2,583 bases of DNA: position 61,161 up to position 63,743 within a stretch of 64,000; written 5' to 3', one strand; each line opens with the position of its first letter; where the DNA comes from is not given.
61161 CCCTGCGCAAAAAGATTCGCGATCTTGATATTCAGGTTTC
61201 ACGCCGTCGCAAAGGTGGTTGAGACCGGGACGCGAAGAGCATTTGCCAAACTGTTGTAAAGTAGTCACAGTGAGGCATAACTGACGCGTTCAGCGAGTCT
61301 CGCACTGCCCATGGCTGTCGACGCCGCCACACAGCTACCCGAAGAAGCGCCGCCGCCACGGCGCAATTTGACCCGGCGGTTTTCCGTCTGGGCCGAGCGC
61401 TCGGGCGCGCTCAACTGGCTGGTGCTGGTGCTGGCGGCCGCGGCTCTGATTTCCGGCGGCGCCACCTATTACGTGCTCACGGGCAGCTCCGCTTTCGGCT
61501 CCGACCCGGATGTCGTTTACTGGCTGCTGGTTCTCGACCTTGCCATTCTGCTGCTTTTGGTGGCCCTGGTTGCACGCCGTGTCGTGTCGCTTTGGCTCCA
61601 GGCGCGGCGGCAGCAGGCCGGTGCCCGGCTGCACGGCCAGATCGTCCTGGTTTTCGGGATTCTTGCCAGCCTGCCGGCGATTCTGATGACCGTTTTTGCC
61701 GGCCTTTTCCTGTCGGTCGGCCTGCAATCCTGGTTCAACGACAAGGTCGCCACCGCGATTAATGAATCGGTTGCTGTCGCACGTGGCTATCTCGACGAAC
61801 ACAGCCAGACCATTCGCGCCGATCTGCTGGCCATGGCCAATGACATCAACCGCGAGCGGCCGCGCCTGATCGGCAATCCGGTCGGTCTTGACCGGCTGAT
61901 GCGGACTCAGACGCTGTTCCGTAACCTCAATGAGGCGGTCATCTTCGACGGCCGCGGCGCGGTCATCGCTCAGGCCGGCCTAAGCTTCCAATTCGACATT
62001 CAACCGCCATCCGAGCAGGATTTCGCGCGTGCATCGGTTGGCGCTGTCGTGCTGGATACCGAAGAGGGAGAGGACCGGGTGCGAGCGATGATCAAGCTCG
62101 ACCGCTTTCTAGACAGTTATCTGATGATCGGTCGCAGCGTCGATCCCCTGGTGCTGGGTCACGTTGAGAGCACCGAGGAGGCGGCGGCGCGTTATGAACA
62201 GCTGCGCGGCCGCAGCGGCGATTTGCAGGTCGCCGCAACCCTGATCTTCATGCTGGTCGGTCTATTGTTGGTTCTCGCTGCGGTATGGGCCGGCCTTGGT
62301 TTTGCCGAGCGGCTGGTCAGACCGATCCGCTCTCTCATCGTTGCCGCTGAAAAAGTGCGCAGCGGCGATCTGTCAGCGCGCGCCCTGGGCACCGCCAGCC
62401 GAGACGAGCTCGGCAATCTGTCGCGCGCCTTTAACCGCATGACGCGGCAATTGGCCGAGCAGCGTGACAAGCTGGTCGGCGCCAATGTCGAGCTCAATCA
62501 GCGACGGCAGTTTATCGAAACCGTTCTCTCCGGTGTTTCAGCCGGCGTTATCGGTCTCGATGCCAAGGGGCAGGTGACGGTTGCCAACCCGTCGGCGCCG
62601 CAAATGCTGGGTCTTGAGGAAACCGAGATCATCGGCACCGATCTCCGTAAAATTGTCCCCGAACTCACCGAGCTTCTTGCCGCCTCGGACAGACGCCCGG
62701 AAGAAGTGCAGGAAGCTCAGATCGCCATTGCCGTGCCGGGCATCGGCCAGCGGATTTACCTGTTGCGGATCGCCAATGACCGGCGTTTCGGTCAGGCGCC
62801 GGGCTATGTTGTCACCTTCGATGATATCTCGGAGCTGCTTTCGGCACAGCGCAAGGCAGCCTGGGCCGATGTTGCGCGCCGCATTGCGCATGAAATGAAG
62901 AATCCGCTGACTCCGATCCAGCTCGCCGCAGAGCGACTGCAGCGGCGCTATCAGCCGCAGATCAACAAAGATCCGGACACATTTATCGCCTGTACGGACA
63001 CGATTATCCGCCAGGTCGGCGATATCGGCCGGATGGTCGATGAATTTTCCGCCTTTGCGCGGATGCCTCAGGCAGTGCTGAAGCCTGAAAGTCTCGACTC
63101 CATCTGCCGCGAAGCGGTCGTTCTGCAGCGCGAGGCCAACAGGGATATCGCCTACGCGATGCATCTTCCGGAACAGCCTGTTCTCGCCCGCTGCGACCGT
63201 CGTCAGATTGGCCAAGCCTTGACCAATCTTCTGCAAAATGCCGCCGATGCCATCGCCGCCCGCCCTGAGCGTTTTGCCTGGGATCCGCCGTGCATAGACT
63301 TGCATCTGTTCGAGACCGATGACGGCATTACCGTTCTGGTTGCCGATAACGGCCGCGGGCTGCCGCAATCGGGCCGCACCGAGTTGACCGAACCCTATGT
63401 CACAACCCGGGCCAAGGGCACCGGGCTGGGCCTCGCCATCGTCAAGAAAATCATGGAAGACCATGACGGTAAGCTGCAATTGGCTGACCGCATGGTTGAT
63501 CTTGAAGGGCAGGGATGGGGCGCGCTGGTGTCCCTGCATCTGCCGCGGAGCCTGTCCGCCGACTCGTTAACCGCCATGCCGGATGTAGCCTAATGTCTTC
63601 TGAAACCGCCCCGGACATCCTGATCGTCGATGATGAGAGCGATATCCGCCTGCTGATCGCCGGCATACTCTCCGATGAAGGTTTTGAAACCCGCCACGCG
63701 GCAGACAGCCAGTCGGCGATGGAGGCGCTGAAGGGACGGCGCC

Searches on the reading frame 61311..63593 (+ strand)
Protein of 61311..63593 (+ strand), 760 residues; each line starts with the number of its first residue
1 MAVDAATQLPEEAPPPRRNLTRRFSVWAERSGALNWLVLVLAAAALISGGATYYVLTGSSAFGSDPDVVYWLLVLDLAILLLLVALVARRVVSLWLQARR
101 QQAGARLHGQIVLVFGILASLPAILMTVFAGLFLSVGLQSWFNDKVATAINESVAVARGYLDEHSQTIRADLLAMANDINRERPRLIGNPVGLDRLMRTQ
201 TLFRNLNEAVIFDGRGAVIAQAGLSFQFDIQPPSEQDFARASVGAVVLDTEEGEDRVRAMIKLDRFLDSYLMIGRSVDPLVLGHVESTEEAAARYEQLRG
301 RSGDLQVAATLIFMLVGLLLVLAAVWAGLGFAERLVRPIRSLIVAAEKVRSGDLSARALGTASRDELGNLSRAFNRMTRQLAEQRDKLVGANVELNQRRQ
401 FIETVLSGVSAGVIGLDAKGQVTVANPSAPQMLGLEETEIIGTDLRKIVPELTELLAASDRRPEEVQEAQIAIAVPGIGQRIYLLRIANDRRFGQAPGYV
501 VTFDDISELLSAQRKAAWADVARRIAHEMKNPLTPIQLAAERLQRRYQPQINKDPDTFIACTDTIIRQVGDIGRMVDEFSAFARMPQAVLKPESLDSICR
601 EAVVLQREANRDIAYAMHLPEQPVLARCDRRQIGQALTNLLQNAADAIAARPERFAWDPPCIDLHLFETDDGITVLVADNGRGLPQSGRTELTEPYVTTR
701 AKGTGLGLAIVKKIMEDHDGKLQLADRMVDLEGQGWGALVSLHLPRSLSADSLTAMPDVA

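Call 3: search_protein_families(library=pfam, proteins=[window:61311-63593:+], max_evalue=1)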
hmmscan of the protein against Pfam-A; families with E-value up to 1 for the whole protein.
window:61311-63593:+ (760 aa): 12 families
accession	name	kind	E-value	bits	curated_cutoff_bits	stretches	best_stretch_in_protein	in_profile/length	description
PF19312.4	NtrY_N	-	1.9e-36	126.4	23.2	1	36-319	3-291/291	NtrY N-terminal region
PF02518.31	HATPase_c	-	1.2e-16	61.5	26.4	1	629-746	2-109/111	Histidine kinase-, DNA gyrase B-, and HSP90-like ATPase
PF00672.30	HAMP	-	1.1e-12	48.5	25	1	332-382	3-52/53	HAMP domain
PF00512.31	HisKA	-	5.7e-10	39.5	26.9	1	520-585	4-63/66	His Kinase A (phospho-acceptor) domain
PF00989.32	PAS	-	1.6e-05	25.3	22.6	1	402-471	3-74/113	PAS fold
PF13581.12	HATPase_c_2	-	0.00014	22.3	27.4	1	664-718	58-112/127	Histidine kinase-like ATPase domain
PF08448.16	PAS_4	-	0.00033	21.3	23.1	1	408-508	3-107/110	PAS fold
PF13188.13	PAS_8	-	0.0006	20.1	21.8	1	401-458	2-56/65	PAS domain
PF13426.13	PAS_9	-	0.00087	20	27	1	412-465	3-58/103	PAS domain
PF12860.13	PAS_7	-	0.012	16.2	27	1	408-512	3-113/115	PAS fold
PF21370.4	PAS_GdpP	-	0.041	14.7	27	1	410-483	13-86/90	Cyclic-di-AMP phosphodiesterase GdpP-like, PAS domain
PF14501.12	HATPase_c_5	-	0.085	13.2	22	1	633-724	6-88/102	GHKL domain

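Call 4: search_protein_families(library=ncbifam, proteins=[window:61311-63593:+], max_evalue=1)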
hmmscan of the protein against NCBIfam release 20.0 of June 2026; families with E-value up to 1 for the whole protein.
window:61311-63593:+ (760 aa): 94 families (the best 25 are shown)
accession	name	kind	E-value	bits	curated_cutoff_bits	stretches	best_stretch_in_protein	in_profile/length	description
NF047496.1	HK_LIC11548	equivalog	3.1e-51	174.8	750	2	507-724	349-573/589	LIC_11548 family sensor histidine kinase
NF008468.0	PRK11360.1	equivalog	6.4e-50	170.1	646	1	290-747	179-609/616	two-component system sensor histidine kinase AtoS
NF033092.0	HK_WalK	equivalog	2.1e-32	112.5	725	1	242-726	117-580/594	cell wall metabolism sensor histidine kinase WalK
NF046044.1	PnpS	equivalog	2e-27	96.2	400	1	338-725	1-376/390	two-component system histidine kinase PnpS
NF007004.0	PRK09467.1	equivalog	4e-27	95.1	415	2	525-727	239-423/440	two-component system sensor histidine kinase EnvZ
NF008312.0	PRK11100.1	equivalog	1.6e-26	93.2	356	2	519-728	257-462/477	two-component system sensor histidine kinase CreC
NF047794.1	HisKinPtgB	equivalog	1.1e-25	90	1000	2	508-728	432-643/656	two-component system sensor histidine kinase PgtB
TIGR02966.1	phoR_proteo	equivalog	1.7e-25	89.8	334.2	1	401-725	7-320/333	phosphate regulon sensor histidine kinase PhoR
NF045911.1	TCSHisKinNblS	equivalog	1e-24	86.9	1000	1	312-726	186-606/621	two-component system sensor histidine kinase NblS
NF007688.0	PRK10364.1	equivalog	1.4e-24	86.7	479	1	514-747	236-452/460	two-component system sensor histidine kinase ZraS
NF041777.1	sens_FixL_Rhizob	equivalog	7.8e-21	74.3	850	1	507-723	251-464/485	sensor protein FixL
NF040691.1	MtrAB_MtrB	equivalog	3e-20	72.7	450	2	525-748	278-494/507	MtrAB system histidine kinase MtrB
NF058527.1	HistKinChvGCaul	equivalog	7.7e-20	71.1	740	2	505-746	294-533/535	two-component sensor histidine kinase ChvG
NF010411.0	PRK13837.1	equivalog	9e-20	70.3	647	1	511-727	443-662/828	two-component system VirA-like sensor kinase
NF008293.1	PRK11073.1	equivalog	9.3e-19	67.9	240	1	402-724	9-332/349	nitrogen regulation protein NR(II)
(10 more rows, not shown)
